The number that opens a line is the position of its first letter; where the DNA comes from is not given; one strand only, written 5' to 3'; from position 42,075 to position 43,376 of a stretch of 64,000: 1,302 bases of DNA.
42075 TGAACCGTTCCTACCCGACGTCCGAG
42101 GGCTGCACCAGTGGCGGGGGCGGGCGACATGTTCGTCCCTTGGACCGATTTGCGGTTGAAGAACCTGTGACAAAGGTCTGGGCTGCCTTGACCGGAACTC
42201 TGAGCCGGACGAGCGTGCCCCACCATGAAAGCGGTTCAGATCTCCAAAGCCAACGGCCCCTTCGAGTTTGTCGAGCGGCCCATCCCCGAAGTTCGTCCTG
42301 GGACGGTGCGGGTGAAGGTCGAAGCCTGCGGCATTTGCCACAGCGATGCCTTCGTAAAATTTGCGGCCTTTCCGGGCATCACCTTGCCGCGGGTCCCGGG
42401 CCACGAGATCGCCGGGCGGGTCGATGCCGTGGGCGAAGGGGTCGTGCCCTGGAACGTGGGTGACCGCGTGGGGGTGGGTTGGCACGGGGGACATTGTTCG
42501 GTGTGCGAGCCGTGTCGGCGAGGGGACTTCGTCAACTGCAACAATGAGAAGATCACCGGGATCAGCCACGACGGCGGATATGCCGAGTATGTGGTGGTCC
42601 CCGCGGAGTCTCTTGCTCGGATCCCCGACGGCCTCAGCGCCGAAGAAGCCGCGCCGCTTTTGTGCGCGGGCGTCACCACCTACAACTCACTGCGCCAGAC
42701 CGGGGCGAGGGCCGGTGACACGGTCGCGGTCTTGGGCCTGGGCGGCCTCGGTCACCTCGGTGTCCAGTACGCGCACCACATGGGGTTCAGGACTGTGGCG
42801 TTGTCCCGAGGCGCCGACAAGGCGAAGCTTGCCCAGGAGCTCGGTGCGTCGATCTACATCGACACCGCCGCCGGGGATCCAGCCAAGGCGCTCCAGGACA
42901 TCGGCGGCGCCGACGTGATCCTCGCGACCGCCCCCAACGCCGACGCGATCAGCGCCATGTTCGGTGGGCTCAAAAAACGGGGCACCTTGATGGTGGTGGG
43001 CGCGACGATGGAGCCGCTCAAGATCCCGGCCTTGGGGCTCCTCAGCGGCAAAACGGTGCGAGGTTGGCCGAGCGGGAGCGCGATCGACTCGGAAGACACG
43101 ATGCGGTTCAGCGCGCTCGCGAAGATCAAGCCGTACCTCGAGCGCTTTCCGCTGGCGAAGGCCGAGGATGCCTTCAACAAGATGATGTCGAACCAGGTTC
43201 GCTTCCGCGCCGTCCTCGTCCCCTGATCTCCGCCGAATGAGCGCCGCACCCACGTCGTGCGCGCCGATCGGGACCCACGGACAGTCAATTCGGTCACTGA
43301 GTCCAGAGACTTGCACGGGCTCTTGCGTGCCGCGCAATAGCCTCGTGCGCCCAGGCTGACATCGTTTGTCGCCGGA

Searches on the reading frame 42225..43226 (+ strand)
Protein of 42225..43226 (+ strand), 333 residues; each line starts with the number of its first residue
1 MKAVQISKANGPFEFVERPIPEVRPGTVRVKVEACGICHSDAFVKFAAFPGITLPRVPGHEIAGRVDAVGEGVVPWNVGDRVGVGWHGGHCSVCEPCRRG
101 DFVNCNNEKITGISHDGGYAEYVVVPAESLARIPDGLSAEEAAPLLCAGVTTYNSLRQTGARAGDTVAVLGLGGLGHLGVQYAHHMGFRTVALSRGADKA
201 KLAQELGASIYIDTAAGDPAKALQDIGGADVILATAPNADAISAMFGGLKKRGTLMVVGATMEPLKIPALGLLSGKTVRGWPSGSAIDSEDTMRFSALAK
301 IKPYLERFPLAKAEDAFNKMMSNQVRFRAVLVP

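Call 79: search_protein_families(library=pfam, proteins=[window:42225-43226:+], max_evalue=0.001)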
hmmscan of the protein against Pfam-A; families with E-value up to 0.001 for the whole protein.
window:42225-43226:+ (333 aa): 3 families
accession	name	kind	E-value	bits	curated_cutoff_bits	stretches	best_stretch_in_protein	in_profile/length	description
PF08240.17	ADH_N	-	2.5e-28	98.8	23.5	1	25-135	2-104/104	Alcohol dehydrogenase GroES-like domain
PF00107.32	ADH_zinc_N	-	4.5e-19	69.1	31.8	1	174-288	1-119/129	Zinc-binding dehydrogenase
PF13602.12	ADH_zinc_N_2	-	3.9e-05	25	27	1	206-326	1-129/134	Zinc-binding dehydrogenase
